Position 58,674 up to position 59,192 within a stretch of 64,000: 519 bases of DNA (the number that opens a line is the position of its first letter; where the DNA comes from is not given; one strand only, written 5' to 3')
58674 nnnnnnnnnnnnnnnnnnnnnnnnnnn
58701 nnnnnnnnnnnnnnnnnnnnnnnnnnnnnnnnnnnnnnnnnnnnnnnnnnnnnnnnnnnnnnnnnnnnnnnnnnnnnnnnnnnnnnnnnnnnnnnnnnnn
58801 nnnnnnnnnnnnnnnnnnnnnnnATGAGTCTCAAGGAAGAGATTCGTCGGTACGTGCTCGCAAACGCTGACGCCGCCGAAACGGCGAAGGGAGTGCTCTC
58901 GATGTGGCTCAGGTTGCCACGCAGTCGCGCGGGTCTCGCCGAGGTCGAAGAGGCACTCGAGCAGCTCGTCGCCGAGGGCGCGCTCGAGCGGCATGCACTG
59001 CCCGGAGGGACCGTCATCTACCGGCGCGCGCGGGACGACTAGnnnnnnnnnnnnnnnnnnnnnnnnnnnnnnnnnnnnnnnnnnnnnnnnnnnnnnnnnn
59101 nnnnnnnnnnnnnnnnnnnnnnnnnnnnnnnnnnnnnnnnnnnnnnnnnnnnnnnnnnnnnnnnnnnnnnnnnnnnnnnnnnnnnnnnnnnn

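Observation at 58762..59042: Sigma-54 promoter-like element plus a tiny ORF between the EBP and the eCIS ATPase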

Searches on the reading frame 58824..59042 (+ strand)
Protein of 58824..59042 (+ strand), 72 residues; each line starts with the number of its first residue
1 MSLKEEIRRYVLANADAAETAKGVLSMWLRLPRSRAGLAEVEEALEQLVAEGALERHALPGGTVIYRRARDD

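Call 5: search_protein_families(library=pfam, proteins=[window:58824-59042:+], max_evalue=1)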
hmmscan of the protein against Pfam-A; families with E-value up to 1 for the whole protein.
window:58824-59042:+ (72 aa): 1 family
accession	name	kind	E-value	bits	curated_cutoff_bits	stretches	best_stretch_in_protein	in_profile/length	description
PF21351.2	TetR_C_41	-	0.0098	16.6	27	1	1-57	14-64/108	Tetracyclin repressor-like, C-terminal domain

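Call 8: find_homologous_proteins(query=window:58824-59039:+, max_evalue=0.01)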
Query window:58824-59039:+ (72 aa): 1 proteins with E <= 0.01 among 3 candidates.
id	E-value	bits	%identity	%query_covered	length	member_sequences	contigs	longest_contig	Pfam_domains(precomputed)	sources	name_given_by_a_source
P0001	3.8e-36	139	96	100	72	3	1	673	-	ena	-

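Call 12: find_encoding_contigs(protein=P0001, flank=10000)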
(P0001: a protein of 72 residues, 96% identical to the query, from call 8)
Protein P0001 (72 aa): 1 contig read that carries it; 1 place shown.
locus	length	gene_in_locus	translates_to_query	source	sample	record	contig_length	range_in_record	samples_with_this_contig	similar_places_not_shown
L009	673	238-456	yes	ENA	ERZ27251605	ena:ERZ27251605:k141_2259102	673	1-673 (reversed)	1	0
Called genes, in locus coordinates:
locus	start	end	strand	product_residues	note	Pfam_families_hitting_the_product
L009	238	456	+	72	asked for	-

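Call 13: find_encoding_contigs(protein=window:58824-59042:+, flank=10000)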
Protein window:58824-59042:+ (72 aa): 4 contigs read that carry it; 4 places shown.
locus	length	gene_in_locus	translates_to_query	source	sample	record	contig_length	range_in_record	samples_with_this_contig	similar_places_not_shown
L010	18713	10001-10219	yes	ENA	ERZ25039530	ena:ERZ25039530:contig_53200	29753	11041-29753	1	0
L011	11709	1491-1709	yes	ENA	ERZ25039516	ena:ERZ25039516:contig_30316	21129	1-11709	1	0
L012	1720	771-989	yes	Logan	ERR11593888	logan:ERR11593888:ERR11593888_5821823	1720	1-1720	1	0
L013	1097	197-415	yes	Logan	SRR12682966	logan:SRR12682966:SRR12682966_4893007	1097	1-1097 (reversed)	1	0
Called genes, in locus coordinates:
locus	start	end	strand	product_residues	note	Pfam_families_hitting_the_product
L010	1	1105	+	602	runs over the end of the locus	-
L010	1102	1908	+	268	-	-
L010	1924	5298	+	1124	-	PF13699:eCIS_core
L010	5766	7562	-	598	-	-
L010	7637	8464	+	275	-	PF00561:Abhydrolase_1, PF12697:Abhydrolase_6, PF12146:Hydrolase_4 (weak)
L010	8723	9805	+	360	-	PF00158:Sigma54_activat, PF14532:Sigma54_activ_2, PF07728:AAA_5, PF25601:AAA_lid_14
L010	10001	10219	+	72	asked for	-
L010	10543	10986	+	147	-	PF22977:WHD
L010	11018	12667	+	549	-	PF00004:AAA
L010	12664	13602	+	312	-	PF14065:Pvc16_N, PF13620:CarboxypepD_reg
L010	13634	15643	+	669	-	PF04984:Phage_sheath_1, PF17482:Phage_sheath_1C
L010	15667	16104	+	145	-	PF06841:Phage_T4_gp19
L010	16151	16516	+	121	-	-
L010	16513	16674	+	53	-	PF20546:DUF6760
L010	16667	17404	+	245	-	-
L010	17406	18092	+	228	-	PF19266:CIS_tube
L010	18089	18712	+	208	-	?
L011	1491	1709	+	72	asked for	-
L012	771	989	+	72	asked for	-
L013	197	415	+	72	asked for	-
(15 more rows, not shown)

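Call 17: search_protein_representatives(protein=window:58824-59039:+)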
Query: 72 residues. Proteins with E-value up to 0.001 (for the whole library): 386; up to 1e-10: 5; up to 1e-30: 0. The best 150 are listed.
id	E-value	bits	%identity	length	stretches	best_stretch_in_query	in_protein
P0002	2.9e-13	65.4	51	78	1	2-71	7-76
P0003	2.0e-12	62.8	58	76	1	6-69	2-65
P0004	3.1e-12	62.2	51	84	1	3-70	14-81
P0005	6.3e-12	61.2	52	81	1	5-69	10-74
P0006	6.9e-12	61.1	51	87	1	3-72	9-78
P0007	1.5e-10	56.9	52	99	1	5-69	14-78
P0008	1.7e-10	56.7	49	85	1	3-69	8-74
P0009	5.4e-10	55.1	50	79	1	3-70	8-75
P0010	5.8e-10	55.0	48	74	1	9-70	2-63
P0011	8.7e-10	54.5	54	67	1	10-70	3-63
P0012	1.1e-09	54.2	47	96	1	4-69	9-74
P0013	1.2e-09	54.0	45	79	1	3-71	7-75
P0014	2.3e-09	53.1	51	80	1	2-69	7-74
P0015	3.2e-09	52.7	43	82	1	3-69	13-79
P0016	4.9e-09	52.1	45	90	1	3-68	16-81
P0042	2.4e-07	46.8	42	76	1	4-70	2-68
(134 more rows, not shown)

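Call 19: find_encoding_contigs(protein=P0002, flank=8000, max_places=3)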
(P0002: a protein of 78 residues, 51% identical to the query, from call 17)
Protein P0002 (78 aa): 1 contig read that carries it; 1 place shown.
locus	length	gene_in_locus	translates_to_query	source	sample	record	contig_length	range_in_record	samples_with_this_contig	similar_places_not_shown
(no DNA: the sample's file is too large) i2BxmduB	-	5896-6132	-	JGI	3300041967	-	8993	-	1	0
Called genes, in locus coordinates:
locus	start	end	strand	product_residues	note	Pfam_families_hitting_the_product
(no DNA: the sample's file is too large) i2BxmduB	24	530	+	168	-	-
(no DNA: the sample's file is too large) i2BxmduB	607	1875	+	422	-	-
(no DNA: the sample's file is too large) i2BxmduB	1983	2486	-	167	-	-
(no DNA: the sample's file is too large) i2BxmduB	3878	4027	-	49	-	-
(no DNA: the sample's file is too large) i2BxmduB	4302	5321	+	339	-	PF00158:Sigma54_activat, PF14532:Sigma54_activ_2, PF00004:AAA (weak), PF07728:AAA_5, PF25601:AAA_lid_14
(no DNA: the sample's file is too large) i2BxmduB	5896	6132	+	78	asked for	-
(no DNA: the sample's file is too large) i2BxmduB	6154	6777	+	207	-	PF14065:Pvc16_N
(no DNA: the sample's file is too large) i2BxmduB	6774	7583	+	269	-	-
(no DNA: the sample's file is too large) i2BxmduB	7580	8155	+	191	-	-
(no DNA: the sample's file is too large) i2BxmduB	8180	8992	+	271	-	?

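Call 20: search_protein_families(library=ncbifam, alignment_id=A2, max_evalue=0.1)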
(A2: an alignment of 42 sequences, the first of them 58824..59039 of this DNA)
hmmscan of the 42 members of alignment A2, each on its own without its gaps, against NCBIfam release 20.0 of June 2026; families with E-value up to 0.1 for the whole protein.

A. member 1, window:58824-59039:+ (72 aa): 0 families

B. families by the number of members that match (of 42 scanned): 20 families
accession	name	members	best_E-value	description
NF050184.1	VpaChn25_0724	1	0.002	VpaChn25_0724 family phage protein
NF041155.2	encap_f1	1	0.0047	family 1 encapsulin nanocompartment shell protein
TIGR01810.1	betA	1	0.0052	choline dehydrogenase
NF006194.0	PRK08324.2-2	1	0.0056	bifunctional aldolase/short-chain dehydrogenase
NF002550.0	PRK02106.1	1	0.0092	choline dehydrogenase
NF047461.1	FUR_perox_PerRB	1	0.013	peroxide-responsive transcriptional repressor PerRB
TIGR02710.1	TIGR02710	1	0.022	TIGR02710 family CRISPR-associated CARF protein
NF006999.0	PRK09462.1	1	0.024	ferric iron uptake transcriptional regulator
NF007741.0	PRK10421.1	1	0.032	transcriptional regulator LldR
NF033856.1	T4SS_effec_BID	1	0.034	BID domain-containing T4SS effector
NF006503.0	PRK08937.3-3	1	0.047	adenylosuccinate lyase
TIGR02338.1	gimC_beta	1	0.06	prefoldin subunit beta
TIGR02037.1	degP_htrA_DO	1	0.063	Do family serine endopeptidase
NF051892.1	TransRegFurBacil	1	0.068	ferric iron uptake transcriptional regulator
NF038319.1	DISARM_DrmC_I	1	0.07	DISARM system phospholipase D-like protein DrmC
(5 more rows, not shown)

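Call 24: find_homologous_proteins(query=A2, max_evalue=0.001)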
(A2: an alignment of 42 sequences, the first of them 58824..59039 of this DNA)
Query A2 (42 sequences) (72 aa, profile of the alignment): 236 proteins with E <= 0.001 among 5850 candidates; the best 120 are listed.
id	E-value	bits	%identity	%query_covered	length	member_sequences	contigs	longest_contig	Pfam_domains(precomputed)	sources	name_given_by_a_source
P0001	3.6e-25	105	96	100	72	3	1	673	-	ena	-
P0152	1.1e-23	100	51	94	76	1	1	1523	-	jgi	jgi:hypothetical protein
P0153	1.2e-23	100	54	94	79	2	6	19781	-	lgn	-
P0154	3.2e-23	99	37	97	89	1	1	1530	-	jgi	jgi:hypothetical protein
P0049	3.7e-23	99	40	94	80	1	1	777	-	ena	-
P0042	1.4e-22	97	42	89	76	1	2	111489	-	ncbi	-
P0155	1.5e-22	97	36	92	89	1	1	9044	-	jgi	jgi:hypothetical protein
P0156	1.6e-22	97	41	94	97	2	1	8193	-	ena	-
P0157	8.1e-22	94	36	96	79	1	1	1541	-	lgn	-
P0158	1.0e-21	94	43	96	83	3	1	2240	-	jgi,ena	-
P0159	1.6e-21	93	48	90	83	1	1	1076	-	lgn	-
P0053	1.7e-21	93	43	93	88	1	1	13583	-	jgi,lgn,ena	-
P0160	2.0e-21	93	46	90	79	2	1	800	-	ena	-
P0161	2.2e-21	93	44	94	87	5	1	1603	-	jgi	-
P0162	2.2e-21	93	59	99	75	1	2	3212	-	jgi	jgi:hypothetical protein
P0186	2.2e-20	90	40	93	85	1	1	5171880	-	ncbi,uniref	ncbi:hypothetical protein [Niveibacterium sp. SC-1]|uniref:hypothetical protein n=1 Tax=Niveibacteri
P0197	3.7e-20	89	42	92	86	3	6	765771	-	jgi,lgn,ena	jgi:hypothetical protein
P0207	5.1e-20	89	44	89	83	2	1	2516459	-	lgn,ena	-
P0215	8.5e-20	88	36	96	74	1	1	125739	-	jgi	jgi:hypothetical protein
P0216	9.2e-20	88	47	94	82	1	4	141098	-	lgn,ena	-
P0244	6.9e-19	85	41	92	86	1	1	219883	-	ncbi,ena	-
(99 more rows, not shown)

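Call 25: find_encoding_contigs(protein=P0186, flank=7000, max_places=1)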
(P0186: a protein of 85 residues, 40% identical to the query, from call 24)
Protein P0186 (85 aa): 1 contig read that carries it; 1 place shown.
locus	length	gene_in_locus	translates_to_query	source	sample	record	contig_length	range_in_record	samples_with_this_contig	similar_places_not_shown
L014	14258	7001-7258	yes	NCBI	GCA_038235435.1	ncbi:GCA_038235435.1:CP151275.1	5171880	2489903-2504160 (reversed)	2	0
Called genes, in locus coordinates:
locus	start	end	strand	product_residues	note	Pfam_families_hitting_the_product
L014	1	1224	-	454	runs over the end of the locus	PF05936:T6SS_VasE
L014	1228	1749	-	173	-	PF12790:T6SS-SciN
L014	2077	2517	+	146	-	-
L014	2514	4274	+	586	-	PF00498:FHA, PF16697:Yop-YscD_cpl (weak), PF20232:T6SS_FHA_C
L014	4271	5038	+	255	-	PF13672:PP2C_2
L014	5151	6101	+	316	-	PF13011:LZ_Tnp_IS481, PF13384:HTH_23, PF13518:HTH_28, PF13551:HTH_29 (weak), PF13565:HTH_32, PF00665:rve, PF13683:rve_3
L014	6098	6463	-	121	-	-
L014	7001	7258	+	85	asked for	-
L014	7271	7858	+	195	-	PF14065:Pvc16_N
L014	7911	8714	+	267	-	-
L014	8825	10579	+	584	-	PF04984:Phage_sheath_1, PF17482:Phage_sheath_1C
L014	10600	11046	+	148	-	PF06841:Phage_T4_gp19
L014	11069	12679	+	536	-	-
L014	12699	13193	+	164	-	PF06841:Phage_T4_gp19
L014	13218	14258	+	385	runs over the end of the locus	PF19266:CIS_tube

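Call 26: find_encoding_contigs(protein=P0153, flank=7000, max_places=2)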
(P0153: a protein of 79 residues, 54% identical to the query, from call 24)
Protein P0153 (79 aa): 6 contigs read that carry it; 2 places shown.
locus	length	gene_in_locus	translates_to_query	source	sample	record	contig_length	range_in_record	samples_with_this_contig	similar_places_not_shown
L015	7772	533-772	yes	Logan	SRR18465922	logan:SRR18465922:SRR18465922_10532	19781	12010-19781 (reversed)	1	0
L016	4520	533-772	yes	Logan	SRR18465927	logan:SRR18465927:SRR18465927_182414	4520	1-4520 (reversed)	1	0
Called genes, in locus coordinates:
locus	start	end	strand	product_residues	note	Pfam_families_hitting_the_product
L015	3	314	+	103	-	?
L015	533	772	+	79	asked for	-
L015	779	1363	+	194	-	PF14065:Pvc16_N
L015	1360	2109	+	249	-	-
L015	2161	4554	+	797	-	PF04984:Phage_sheath_1, PF17482:Phage_sheath_1C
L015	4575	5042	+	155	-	PF06841:Phage_T4_gp19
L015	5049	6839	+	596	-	-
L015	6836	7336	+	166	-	PF06841:Phage_T4_gp19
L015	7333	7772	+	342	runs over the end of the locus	PF19266:CIS_tube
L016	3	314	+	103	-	?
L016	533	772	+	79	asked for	-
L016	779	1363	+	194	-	PF14065:Pvc16_N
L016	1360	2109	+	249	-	-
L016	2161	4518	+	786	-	?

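Call 27: find_encoding_contigs(protein=P0042, flank=7000, max_places=1)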
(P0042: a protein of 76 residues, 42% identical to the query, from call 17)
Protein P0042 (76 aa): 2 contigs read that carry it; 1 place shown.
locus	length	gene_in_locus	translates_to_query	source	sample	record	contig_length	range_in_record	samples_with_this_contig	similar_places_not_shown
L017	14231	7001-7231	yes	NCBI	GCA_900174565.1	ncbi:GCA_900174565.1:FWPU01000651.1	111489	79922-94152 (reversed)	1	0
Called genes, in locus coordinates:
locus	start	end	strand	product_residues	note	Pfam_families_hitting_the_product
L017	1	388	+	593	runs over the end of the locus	PF01019:G_glu_transpept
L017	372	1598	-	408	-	-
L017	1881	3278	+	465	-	PF00158:Sigma54_activat, PF14532:Sigma54_activ_2, PF07728:AAA_5, PF25601:AAA_lid_14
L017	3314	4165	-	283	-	-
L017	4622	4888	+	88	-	PF13453:Zn_ribbon_TFIIB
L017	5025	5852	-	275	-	PF13709:DUF4159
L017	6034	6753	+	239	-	PF03737:RraA-like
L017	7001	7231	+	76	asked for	-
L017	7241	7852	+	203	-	PF14065:Pvc16_N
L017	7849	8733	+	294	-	-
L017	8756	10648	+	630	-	PF04984:Phage_sheath_1, PF17482:Phage_sheath_1C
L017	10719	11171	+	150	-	PF06841:Phage_T4_gp19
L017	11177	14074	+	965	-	PF17482:Phage_sheath_1C (weak)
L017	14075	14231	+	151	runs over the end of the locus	PF06841:Phage_T4_gp19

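Call 31: find_encoding_contigs(protein=P0207, flank=7000, max_places=1)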
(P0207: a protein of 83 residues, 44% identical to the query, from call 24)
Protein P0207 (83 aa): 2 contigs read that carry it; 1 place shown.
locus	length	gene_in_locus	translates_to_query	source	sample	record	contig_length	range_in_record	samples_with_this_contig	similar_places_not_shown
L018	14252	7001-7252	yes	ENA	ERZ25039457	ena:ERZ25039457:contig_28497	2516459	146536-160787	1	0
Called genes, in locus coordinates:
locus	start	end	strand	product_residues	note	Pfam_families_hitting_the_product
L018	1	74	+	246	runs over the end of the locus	PF00665:rve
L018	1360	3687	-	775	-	PF09994:T6SS_Tle1-like_cat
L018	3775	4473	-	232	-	PF01183:Glyco_hydro_25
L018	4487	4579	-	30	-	-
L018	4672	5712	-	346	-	-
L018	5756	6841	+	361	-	PF00158:Sigma54_activat, PF14532:Sigma54_activ_2, PF00004:AAA (weak), PF07728:AAA_5 (weak), PF25601:AAA_lid_14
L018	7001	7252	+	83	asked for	-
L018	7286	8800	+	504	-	PF04984:Phage_sheath_1, PF17482:Phage_sheath_1C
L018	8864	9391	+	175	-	PF06841:Phage_T4_gp19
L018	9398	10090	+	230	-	-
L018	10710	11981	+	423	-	PF14065:Pvc16_N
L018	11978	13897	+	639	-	PF22977:WHD, PF00004:AAA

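Call 32: find_encoding_contigs(protein=P0197, flank=7000, max_places=1)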
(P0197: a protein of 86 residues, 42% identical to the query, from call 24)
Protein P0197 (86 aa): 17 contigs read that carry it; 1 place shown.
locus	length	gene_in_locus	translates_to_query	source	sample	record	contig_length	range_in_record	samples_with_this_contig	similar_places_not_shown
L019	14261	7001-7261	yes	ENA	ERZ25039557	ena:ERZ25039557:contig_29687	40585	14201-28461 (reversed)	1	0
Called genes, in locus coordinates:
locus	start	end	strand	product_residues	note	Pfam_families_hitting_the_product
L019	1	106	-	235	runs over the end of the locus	PF09335:VTT_dom (weak)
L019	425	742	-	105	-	PF22691:Thiolase_C_1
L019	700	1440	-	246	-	-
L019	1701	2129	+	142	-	PF01230:HIT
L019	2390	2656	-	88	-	-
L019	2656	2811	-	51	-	-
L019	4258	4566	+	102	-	PF04333:MlaA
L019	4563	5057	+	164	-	PF04333:MlaA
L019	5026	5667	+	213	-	PF05494:MlaC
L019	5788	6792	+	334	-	PF00158:Sigma54_activat, PF14532:Sigma54_activ_2, PF07728:AAA_5 (weak), PF25601:AAA_lid_14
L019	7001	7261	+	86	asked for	-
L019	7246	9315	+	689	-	PF17482:Phage_sheath_1C (weak), PF06841:Phage_T4_gp19 (weak)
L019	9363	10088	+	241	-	PF12322:T4_baseplate (faint)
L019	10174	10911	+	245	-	-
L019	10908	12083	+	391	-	PF14065:Pvc16_N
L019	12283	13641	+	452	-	PF22977:WHD (weak), PF00004:AAA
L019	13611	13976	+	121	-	-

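Call 33: find_encoding_contigs(protein=P0244, flank=7000, max_places=1)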
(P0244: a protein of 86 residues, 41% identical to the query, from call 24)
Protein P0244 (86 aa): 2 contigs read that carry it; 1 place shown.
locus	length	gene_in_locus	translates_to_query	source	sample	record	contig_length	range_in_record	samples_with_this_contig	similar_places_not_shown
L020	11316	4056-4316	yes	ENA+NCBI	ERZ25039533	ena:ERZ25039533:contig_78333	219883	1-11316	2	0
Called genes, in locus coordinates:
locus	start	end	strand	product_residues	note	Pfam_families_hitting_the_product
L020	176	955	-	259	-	PF00353:HemolysinCabind (weak)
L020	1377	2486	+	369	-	PF13699:eCIS_core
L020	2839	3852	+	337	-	PF00158:Sigma54_activat, PF14532:Sigma54_activ_2, PF07728:AAA_5 (weak), PF25601:AAA_lid_14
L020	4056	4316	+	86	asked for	-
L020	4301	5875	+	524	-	PF04984:Phage_sheath_1 (weak), PF17482:Phage_sheath_1C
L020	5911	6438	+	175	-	PF06841:Phage_T4_gp19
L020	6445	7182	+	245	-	PF12322:T4_baseplate (weak)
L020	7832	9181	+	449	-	PF14065:Pvc16_N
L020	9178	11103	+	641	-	PF22977:WHD, PF00004:AAA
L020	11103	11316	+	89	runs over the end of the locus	-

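Call 47: predict_structure(alignment_id=A4)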
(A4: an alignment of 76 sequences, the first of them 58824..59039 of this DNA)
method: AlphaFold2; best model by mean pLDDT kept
length: 72 residues; sequences in the alignment: 76
mean_pLDDT: 83.2   pTM: 0.73
mean pLDDT of the five models: 83.2, 82.9, 82.1, 80.5, 80.5
residues with pLDDT >= 90: 18; 70-90: 42; 50-70: 12; < 50: 0
segments of 3 or more residues with pLDDT < 50: none
pLDDT, mean of each block of 10 residues (from residue 1): 83 77 81 74 92 91 88 61
secondary structure, 60 per line:
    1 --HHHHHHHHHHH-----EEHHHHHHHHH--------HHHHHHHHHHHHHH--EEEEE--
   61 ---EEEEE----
elements in order: H3-13 H21-29 H38-51 E54-58 E64-68

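Call 51: fold_search(model_id=the predicted structure, library=pdb)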
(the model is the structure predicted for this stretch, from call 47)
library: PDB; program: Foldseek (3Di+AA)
matches with E <= 10: 1563; with E <= 0.001: 8
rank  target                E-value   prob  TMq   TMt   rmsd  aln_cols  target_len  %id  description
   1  5nbc_A                2.4e-04  1.00  0.86  0.50   1.8        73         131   23  Structure of Prokaryotic Transcription Factors (released 2018-05-16)
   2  5nhk_B                2.9e-04  1.00  0.88  0.50   1.6        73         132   23  Structure of Ferric uptake regulator from francisella tularensis with Iron (released 2018-05-16)
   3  5nbc_B                3.1e-04  1.00  0.88  0.51   1.5        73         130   23  Structure of Prokaryotic Transcription Factors (released 2018-05-16)
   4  1mzb                  3.8e-04  1.00  0.80  0.46   2.4        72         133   25  Ferric uptake regulator (released 2003-10-07)
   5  6h1c_A                4.0e-04  1.00  0.86  0.49   1.7        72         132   24  Structure of Ferric uptake regulator from Pseudomonas aeruginosa with manganese. (released 2019-07-31)
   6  6h1c_B                4.3e-04  1.00  0.74  0.42   2.8        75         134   25  Structure of Ferric uptake regulator from Pseudomonas aeruginosa with manganese. (released 2019-07-31)
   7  2fu4_A                4.9e-04  1.00  0.76  0.69   2.2        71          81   22  Crystal Structure of the DNA binding domain of E.coli FUR (Ferric Uptake Regulator) (released 2006-05-16)
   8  5nhk_A                6.9e-04  1.00  0.86  0.49   1.8        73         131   23  Structure of Ferric uptake regulator from francisella tularensis with Iron (released 2018-05-16)
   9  2mh2_MODEL_1_A        1.6e-03  1.00  0.78  0.87   1.4        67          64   24  Structural insights into the DNA recognition and protein interaction domains reveal fundamental homologous DNA (released 2014-04-16)
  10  3mwm_A                1.8e-03  1.00  0.74  0.44   2.4        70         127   21  Graded expression of zinc-responsive genes through two regulatory zinc-binding sites in Zur (released 2011-03-16)
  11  5l0p                  1.8e-03  1.00  0.75  0.20   2.5        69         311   23  Symmetry-based assembly of a two-dimensional protein lattice (released 2017-03-29)
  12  4ray_A                1.8e-03  1.00  0.76  0.44   2.5        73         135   23  Crystal structure of Magnetospirillum gryphiswaldense MSR-1 Apo-Fur (released 2015-07-15)
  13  9ire_B                2.1e-03  1.00  0.76  0.42   2.4        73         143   23  CRYSTAL STRUCTURE OF Bacillus cereus FERRIC UPTAKE REGULATOR (released 2025-07-23)
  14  7ne9_CCC              2.5e-03  1.00  0.71  0.46   3.4        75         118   19  A single sensor controls large variations in zinc quotas in a marine cyanobacterium (released 2022-03-02)
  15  3mwm_B                2.6e-03  1.00  0.81  0.48   1.2        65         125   18  Graded expression of zinc-responsive genes through two regulatory zinc-binding sites in Zur (released 2011-03-16)
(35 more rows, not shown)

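Call 64: find_encoding_contigs(protein=P0216, flank=6000, max_places=1)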
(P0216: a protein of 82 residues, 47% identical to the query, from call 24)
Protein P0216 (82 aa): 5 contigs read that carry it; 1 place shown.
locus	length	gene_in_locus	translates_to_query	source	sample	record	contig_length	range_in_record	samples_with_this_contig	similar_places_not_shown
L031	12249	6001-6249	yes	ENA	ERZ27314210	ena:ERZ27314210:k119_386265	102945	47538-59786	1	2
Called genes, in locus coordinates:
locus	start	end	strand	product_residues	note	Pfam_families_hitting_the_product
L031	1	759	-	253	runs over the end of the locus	-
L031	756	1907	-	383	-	PF02771:Acyl-CoA_dh_N, PF02770:Acyl-CoA_dh_M, PF00441:Acyl-CoA_dh_1, PF08028:Acyl-CoA_dh_2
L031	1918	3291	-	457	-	PF03972:MmgE_PrpD_N, PF19305:MmgE_PrpD_C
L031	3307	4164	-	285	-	PF01936:NYN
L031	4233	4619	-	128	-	PF04020:Phage_holin_4_2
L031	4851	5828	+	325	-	PF00158:Sigma54_activat, PF14532:Sigma54_activ_2, PF07728:AAA_5 (weak), PF25601:AAA_lid_14, PF02954:HTH_8 (weak)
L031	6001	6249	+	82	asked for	-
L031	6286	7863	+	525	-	PF17481:Phage_sheath_domII (faint), PF04984:Phage_sheath_1, PF17482:Phage_sheath_1C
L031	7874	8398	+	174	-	PF06841:Phage_T4_gp19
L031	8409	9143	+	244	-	PF12322:T4_baseplate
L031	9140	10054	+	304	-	-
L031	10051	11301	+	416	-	PF14065:Pvc16_N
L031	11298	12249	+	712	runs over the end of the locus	PF22977:WHD, PF00004:AAA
